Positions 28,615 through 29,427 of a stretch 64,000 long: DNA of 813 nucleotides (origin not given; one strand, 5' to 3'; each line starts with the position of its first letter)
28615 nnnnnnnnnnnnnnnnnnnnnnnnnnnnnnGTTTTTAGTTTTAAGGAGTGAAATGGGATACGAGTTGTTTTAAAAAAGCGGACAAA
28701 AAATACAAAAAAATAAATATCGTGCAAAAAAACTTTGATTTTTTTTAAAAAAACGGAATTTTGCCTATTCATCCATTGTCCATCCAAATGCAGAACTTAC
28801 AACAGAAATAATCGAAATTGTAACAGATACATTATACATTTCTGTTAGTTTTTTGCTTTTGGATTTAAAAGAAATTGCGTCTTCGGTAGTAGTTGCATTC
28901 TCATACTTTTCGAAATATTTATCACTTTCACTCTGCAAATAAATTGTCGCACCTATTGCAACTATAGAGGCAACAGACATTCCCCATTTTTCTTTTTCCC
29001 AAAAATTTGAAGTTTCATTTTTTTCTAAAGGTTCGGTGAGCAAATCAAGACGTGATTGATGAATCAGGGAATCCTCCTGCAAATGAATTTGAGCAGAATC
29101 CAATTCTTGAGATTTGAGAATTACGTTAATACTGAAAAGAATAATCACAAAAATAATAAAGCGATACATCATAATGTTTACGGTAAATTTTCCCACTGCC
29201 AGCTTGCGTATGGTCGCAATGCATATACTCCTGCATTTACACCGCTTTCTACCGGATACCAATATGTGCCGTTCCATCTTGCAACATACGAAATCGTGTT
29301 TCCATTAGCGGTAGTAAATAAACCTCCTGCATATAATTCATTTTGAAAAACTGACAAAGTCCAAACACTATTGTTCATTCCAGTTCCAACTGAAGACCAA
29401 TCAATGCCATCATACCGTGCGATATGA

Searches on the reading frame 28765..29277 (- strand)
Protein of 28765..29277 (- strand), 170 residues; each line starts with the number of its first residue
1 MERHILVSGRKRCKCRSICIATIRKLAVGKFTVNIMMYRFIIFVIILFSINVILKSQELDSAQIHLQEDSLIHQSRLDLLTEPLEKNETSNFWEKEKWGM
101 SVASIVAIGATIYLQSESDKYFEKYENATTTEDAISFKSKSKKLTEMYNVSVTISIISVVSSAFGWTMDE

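Call 3: search_protein_families(library=pfam, proteins=[window:28765-29277:-], max_evalue=0.1)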
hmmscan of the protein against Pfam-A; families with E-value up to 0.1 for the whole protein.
window:28765-29277:- (170 aa): 1 family
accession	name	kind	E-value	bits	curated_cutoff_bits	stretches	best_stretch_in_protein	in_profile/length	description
PF07856.17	Orai-1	-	0.073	13.2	25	0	28-115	59-123/173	Mediator of CRAC channel activity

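Call 7: search_protein_families(library=ncbifam, proteins=[window:28765-29277:-], max_evalue=0.1)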
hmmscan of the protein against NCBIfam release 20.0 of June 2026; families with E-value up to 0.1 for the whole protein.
window:28765-29277:- (170 aa): 0 families
